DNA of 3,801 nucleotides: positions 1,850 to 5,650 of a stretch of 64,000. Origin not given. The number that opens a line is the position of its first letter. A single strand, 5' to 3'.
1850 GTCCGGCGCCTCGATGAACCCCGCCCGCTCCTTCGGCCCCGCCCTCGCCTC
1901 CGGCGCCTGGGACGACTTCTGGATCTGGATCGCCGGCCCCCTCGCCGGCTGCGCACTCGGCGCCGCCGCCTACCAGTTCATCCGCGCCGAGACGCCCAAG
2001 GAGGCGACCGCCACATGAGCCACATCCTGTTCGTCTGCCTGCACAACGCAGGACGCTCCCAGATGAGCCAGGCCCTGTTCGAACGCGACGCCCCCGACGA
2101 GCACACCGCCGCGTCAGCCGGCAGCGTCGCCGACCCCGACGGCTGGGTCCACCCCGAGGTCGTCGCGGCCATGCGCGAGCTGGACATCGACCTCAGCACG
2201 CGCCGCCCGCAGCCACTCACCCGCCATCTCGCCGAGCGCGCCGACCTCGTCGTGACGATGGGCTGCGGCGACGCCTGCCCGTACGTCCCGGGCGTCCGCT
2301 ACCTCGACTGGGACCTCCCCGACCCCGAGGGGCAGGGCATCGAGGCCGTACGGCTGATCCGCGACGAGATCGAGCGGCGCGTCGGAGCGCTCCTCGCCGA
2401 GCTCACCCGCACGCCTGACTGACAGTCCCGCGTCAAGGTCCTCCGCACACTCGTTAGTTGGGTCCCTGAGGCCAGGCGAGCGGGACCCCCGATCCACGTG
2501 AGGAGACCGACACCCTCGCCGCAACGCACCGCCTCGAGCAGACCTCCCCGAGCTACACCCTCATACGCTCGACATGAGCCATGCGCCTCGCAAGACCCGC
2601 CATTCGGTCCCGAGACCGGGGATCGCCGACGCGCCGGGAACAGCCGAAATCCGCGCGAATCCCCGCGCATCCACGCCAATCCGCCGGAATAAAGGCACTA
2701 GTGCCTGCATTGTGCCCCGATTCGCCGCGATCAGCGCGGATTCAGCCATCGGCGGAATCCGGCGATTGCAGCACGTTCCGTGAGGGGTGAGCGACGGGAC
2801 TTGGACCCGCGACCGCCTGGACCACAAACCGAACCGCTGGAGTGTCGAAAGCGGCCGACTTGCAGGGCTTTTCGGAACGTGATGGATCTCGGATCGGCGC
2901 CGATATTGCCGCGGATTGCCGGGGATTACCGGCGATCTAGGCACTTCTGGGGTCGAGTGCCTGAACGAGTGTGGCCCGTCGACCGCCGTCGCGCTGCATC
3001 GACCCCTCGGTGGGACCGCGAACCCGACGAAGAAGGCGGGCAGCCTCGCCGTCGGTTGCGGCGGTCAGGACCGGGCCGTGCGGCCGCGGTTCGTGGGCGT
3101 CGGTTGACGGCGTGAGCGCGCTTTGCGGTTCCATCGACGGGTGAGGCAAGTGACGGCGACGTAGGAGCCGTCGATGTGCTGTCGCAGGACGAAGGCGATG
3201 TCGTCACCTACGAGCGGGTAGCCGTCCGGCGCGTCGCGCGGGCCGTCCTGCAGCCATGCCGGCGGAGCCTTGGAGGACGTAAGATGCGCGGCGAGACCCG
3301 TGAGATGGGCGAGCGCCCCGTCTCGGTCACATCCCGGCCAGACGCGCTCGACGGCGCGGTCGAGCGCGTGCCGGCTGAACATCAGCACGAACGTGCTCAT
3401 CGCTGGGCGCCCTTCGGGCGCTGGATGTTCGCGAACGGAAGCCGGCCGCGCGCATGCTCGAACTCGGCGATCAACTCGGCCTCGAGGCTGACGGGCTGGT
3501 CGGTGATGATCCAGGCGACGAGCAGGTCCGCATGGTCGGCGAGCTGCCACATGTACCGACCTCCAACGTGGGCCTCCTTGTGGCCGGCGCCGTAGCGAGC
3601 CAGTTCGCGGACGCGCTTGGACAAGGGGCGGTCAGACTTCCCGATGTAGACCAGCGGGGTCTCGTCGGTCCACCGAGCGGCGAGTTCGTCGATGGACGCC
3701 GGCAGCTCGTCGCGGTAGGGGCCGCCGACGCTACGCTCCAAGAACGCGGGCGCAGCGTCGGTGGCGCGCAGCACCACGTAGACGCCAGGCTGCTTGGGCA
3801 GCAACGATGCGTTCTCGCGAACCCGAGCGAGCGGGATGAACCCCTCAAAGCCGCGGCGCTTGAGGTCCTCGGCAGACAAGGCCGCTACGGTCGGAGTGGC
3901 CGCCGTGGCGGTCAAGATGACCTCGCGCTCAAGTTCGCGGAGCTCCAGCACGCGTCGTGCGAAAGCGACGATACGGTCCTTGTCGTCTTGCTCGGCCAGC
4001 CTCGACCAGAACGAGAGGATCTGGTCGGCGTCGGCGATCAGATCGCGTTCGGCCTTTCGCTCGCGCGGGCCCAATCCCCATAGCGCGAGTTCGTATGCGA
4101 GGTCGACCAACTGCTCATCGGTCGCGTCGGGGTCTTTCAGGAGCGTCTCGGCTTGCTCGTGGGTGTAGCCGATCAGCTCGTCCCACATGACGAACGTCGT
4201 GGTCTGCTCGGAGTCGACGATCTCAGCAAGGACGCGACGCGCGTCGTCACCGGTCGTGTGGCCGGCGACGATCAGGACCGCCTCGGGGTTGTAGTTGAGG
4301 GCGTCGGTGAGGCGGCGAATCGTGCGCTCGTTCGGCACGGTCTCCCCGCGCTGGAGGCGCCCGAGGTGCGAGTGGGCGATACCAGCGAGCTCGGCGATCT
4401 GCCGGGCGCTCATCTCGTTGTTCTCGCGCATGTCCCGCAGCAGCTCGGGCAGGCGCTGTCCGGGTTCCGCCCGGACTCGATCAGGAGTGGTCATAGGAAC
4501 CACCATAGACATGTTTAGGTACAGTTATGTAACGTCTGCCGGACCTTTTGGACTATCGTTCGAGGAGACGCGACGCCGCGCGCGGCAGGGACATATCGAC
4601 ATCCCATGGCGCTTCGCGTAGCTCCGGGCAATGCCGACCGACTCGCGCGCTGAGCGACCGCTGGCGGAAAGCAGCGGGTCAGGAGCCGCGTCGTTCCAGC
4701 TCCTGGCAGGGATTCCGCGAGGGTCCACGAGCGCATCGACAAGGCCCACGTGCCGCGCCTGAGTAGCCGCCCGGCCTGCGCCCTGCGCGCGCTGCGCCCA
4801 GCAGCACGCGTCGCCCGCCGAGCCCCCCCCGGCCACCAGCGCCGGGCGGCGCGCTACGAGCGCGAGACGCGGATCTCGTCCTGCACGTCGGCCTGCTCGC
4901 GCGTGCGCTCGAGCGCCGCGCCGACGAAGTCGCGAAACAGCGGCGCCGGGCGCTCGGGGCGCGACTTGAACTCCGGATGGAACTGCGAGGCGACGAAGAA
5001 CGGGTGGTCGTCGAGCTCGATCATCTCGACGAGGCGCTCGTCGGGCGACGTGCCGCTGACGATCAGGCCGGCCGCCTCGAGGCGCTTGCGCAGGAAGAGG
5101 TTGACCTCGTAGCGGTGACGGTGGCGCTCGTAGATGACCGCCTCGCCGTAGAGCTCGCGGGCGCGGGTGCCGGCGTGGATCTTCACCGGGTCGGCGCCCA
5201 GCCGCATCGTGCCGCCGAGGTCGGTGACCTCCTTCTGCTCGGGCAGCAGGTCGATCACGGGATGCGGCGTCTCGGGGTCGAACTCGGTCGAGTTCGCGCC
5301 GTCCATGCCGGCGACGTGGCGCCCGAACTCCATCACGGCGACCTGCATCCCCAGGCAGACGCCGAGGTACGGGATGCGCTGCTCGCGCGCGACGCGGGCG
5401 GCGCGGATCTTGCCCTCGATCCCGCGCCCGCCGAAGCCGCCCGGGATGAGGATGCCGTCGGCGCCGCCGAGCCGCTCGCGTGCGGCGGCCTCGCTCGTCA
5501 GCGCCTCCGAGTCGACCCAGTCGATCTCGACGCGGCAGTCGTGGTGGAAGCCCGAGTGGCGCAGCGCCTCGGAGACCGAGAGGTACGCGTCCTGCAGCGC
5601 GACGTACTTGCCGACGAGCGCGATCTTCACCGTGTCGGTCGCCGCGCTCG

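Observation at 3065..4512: Coupled XRE-HTH/GIY-YIG-like fusion and small toxin-like protein: candidate novel TA, abortive-infection or defence module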

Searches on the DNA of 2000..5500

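Call 22: search_rna_families(source=window, start=2000, end=5500, threshold=evalue, max_evalue=1)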
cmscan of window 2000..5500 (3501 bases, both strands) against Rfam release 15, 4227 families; matches with E-value up to 1: 0.
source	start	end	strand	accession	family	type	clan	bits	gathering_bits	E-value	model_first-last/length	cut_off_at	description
